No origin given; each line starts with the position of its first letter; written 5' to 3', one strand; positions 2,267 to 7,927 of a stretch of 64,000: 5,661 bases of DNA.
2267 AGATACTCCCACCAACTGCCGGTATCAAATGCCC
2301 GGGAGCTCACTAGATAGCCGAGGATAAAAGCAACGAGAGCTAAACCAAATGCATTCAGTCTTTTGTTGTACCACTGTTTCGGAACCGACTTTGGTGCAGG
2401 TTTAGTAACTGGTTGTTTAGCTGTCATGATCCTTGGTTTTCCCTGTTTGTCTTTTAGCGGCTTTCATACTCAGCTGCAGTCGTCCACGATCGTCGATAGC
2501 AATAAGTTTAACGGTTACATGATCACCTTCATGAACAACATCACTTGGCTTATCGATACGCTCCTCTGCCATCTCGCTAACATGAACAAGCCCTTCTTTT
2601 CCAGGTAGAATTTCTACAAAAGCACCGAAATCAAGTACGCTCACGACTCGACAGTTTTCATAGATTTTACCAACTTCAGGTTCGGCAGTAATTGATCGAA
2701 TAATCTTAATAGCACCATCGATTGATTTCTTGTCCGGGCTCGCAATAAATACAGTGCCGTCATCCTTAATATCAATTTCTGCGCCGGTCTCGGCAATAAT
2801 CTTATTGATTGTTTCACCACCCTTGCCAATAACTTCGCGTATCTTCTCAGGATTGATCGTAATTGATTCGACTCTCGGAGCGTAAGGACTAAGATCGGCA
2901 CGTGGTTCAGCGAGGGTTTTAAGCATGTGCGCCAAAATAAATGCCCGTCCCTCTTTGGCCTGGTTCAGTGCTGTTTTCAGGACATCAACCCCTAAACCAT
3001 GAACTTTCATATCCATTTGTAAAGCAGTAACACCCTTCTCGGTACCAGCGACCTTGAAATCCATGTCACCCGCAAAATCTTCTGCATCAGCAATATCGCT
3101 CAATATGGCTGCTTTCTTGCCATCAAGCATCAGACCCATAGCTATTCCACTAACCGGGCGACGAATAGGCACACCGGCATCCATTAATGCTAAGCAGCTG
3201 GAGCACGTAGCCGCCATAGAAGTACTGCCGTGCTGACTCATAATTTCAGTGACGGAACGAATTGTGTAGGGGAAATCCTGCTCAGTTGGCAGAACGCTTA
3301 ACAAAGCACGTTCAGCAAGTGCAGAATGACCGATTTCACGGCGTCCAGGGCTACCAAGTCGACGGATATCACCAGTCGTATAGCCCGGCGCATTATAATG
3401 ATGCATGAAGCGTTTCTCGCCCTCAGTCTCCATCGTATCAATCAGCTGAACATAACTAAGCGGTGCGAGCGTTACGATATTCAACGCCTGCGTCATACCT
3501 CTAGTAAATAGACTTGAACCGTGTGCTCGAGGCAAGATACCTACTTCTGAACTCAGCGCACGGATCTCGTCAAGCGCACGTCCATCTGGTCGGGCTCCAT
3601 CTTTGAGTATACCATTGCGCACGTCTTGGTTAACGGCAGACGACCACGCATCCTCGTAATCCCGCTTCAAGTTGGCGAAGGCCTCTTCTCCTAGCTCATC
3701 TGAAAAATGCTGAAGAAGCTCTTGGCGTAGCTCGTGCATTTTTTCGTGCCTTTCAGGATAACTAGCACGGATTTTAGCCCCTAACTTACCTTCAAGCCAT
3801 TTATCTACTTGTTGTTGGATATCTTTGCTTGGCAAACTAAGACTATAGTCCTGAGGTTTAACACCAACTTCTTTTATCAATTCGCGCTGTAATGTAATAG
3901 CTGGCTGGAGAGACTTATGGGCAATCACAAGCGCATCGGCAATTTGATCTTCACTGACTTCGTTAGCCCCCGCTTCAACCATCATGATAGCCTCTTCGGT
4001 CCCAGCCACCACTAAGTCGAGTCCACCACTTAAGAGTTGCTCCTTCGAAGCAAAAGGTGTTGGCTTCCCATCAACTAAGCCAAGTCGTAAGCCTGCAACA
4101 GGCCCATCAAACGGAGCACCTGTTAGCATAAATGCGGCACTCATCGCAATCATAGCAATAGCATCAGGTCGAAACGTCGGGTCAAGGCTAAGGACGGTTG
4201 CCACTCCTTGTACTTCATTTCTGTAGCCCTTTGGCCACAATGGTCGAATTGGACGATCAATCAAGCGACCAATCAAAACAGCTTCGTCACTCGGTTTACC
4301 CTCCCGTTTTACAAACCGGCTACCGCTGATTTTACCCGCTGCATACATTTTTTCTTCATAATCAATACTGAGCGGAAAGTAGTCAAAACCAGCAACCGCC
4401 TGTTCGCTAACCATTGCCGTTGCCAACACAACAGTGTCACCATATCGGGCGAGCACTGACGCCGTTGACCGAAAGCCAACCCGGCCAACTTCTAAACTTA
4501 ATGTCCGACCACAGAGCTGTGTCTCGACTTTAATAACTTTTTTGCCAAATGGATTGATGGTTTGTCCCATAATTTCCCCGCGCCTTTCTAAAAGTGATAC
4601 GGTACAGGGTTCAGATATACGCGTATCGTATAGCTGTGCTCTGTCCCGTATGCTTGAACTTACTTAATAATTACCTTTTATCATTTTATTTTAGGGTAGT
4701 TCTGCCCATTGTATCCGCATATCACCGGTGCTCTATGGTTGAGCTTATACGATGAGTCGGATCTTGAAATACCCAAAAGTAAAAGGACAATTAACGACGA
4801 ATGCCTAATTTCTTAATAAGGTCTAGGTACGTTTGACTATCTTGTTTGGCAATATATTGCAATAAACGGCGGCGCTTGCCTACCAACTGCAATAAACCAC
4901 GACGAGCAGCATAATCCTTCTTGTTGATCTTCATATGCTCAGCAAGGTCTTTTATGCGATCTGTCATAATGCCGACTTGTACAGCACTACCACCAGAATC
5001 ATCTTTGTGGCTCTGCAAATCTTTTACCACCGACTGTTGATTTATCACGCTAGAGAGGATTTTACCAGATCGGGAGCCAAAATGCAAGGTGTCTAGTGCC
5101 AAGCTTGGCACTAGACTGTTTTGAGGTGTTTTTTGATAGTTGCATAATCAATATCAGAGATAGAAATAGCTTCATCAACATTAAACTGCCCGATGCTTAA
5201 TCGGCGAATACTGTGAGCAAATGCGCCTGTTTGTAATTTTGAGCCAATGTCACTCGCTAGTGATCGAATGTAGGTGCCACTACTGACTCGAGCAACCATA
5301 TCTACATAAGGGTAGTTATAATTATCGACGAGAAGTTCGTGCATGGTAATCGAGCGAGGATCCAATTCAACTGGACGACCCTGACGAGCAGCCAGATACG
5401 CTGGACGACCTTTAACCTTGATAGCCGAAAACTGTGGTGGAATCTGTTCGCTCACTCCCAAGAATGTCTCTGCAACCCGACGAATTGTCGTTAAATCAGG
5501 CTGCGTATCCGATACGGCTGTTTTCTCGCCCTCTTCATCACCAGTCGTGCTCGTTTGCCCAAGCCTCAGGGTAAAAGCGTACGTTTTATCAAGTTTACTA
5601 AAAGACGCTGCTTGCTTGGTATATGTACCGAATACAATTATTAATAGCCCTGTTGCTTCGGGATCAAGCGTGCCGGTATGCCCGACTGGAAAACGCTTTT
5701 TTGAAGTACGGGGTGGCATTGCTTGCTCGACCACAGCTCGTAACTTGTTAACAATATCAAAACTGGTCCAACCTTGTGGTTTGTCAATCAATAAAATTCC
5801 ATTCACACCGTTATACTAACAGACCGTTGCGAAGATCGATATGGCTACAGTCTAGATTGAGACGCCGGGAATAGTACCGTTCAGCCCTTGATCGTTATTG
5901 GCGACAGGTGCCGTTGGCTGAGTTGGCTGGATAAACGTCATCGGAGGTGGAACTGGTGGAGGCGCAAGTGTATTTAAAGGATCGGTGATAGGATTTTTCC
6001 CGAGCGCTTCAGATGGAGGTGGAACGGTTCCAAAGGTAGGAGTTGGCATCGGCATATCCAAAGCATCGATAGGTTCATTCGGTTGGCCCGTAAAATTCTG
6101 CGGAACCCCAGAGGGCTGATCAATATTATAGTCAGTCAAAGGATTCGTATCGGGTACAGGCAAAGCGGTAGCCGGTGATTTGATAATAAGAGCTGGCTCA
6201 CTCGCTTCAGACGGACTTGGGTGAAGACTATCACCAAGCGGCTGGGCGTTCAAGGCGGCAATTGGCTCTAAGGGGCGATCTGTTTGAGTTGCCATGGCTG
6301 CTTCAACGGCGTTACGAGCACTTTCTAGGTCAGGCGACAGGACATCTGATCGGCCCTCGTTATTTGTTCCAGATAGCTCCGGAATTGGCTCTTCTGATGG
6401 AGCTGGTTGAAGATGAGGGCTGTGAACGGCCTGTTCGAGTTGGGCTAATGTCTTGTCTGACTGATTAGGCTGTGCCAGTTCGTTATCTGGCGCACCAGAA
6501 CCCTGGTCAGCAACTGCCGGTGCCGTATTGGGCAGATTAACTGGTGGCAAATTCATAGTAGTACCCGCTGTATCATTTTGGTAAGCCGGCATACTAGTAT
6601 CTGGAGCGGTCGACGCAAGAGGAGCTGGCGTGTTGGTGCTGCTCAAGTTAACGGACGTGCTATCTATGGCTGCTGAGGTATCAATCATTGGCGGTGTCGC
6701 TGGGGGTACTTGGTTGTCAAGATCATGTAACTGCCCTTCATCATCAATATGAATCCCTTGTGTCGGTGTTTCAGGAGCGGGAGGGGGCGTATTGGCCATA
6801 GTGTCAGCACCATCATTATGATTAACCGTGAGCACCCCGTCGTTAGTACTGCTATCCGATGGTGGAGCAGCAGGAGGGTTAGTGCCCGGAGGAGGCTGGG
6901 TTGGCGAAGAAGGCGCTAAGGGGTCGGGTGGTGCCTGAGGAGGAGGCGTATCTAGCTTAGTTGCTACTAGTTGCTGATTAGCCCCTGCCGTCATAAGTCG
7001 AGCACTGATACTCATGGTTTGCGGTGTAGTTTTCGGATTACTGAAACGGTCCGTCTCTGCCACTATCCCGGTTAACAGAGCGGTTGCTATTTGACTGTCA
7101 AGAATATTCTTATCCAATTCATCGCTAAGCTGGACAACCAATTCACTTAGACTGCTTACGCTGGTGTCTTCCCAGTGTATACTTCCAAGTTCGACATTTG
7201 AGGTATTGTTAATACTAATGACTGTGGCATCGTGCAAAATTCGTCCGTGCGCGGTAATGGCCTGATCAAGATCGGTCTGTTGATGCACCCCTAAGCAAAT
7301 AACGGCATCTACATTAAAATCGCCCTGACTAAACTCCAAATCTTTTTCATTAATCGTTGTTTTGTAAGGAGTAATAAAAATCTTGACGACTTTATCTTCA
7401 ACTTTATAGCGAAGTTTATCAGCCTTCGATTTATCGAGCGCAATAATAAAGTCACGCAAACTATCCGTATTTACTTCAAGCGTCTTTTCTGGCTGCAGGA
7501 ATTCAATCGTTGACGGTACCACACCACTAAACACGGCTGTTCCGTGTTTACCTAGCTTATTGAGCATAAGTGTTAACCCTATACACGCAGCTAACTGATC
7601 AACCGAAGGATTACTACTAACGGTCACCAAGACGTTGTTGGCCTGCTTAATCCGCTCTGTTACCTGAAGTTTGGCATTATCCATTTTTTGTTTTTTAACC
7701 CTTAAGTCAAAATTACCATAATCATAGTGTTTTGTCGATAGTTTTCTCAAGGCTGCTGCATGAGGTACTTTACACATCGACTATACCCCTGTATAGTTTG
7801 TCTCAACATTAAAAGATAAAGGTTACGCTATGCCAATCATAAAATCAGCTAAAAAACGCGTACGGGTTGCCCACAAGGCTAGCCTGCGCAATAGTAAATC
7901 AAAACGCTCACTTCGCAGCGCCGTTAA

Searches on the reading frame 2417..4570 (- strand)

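Call 28: search_protein_families(library=pfam, proteins=[window:2417-4570:-])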
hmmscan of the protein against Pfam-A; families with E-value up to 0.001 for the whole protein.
window:2417-4570:- (717 aa): 7 families
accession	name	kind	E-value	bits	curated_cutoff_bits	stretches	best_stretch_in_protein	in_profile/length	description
PF01138.27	RNase_PH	-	1.7e-48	164.7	25.5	2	335-468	1-130/130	3' exoribonuclease family, domain 1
PF00575.29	S1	-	8.7e-15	55.3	22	1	631-703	2-74/74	S1 RNA binding domain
PF03725.20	RNase_PH_C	-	1.2e-13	51.2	20.8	2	156-219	1-66/67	3' exoribonuclease family, domain 2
PF00013.35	KH_1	-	1.8e-10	40.9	21.5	1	568-625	2-65/66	KH domain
PF03726.19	PNPase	-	9.1e-05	23.3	24.6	1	272-331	24-80/81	Polyribonucleotide nucleotidyltransferase, RNA binding domain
PF22675.2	KH-I_KHDC4-BBP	-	0.00021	21.5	30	1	578-615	9-46/76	KHDC4/BBP-like, KH-domain type I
PF24685.1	OB_RRP5_4th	-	0.00058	20.3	31.5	0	630-692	5-71/92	RRP5 OB-fold domain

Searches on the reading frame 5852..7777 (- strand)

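Call 28: search_protein_families(library=pfam, proteins=[window:5852-7777:-])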
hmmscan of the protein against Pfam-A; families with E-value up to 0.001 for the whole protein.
window:5852-7777:- (641 aa): 1 family
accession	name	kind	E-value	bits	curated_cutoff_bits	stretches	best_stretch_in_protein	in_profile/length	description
PF01368.27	DHH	-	0.00012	22.8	28.1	1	48-238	1-125/125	DHH family, N-terminal domain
